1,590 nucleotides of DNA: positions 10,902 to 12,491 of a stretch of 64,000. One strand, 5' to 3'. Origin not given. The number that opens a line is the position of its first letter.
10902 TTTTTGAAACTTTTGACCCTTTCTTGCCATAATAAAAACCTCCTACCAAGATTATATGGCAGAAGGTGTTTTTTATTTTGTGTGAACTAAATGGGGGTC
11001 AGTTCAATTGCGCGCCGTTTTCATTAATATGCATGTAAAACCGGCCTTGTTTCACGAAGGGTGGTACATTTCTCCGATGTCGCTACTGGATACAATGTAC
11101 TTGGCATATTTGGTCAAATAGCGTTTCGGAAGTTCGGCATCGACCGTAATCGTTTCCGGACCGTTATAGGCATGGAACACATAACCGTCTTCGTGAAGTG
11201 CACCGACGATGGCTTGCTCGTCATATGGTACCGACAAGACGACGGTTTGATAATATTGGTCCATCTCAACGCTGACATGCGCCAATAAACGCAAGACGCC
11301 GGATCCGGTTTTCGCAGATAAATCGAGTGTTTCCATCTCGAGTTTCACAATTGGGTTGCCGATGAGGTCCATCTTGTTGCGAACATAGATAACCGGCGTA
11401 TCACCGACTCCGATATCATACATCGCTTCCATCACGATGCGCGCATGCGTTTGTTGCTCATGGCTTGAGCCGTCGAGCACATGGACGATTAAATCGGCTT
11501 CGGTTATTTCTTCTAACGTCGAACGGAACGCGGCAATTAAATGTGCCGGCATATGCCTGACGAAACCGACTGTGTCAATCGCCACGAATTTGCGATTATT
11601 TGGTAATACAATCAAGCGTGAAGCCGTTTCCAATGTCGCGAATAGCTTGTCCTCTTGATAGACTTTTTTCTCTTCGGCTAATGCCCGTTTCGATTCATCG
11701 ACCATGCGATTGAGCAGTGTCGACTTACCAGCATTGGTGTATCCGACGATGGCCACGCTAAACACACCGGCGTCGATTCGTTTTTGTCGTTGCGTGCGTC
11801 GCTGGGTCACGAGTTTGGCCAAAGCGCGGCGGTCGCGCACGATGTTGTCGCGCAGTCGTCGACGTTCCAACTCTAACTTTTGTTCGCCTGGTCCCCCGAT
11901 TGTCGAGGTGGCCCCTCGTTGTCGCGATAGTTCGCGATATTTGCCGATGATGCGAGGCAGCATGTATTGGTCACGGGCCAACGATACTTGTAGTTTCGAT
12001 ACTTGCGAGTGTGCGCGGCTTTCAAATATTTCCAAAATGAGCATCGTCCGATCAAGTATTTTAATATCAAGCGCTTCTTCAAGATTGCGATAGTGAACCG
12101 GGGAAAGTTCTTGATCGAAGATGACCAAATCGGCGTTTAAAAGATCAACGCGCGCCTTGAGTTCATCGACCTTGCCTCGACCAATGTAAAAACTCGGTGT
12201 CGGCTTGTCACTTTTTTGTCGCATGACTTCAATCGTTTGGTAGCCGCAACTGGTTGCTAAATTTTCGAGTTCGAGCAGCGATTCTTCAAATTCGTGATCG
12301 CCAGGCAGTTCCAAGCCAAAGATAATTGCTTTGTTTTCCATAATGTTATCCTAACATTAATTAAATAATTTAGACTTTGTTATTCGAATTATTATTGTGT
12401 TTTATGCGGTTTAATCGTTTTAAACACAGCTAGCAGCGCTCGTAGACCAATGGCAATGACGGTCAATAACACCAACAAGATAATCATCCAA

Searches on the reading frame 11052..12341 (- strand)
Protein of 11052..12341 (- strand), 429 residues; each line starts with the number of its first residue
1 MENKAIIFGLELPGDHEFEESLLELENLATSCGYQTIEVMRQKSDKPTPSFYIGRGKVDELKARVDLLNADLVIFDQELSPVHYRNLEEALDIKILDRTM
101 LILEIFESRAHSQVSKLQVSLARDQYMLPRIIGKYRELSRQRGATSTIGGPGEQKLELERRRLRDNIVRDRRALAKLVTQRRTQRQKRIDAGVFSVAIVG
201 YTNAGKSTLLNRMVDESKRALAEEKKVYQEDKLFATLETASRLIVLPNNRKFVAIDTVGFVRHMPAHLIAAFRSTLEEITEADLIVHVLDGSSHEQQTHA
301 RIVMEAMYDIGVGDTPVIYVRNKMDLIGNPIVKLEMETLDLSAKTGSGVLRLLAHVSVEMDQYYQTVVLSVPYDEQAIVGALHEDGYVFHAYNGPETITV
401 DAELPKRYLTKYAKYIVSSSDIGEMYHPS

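Call 17: search_protein_families(library=pfam, proteins=[window:11052-12341:-], max_evalue=0.001)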
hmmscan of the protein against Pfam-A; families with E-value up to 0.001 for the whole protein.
window:11052-12341:- (429 aa): 7 families
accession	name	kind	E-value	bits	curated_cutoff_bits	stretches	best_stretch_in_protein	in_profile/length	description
PF13167.11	GTP-bdg_N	-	2.2e-30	105.5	25.4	1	19-106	1-88/89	GTP-binding GTPase N-terminal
PF16360.10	GTP-bdg_M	-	9.5e-20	71.4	29.5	1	109-188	1-79/79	GTP-binding GTPase Middle Region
PF01926.29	MMR_HSR1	-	3e-17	63.2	21.9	1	196-323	2-113/113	50S ribosome-binding GTPase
PF00009.33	GTP_EFTU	-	4.6e-06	26.8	26.5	1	195-337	5-145/188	Elongation factor Tu GTP binding domain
PF00350.29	Dynamin_N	-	0.00037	21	27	0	196-216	1-21/168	Dynamin family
PF02421.24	FeoB_N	-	0.00038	20.5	27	0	195-217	2-24/156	Ferrous iron transport protein B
PF02492.25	cobW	-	0.00068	19.7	20.7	0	248-330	82-159/180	CobW/HypB/UreG, nucleotide-binding domain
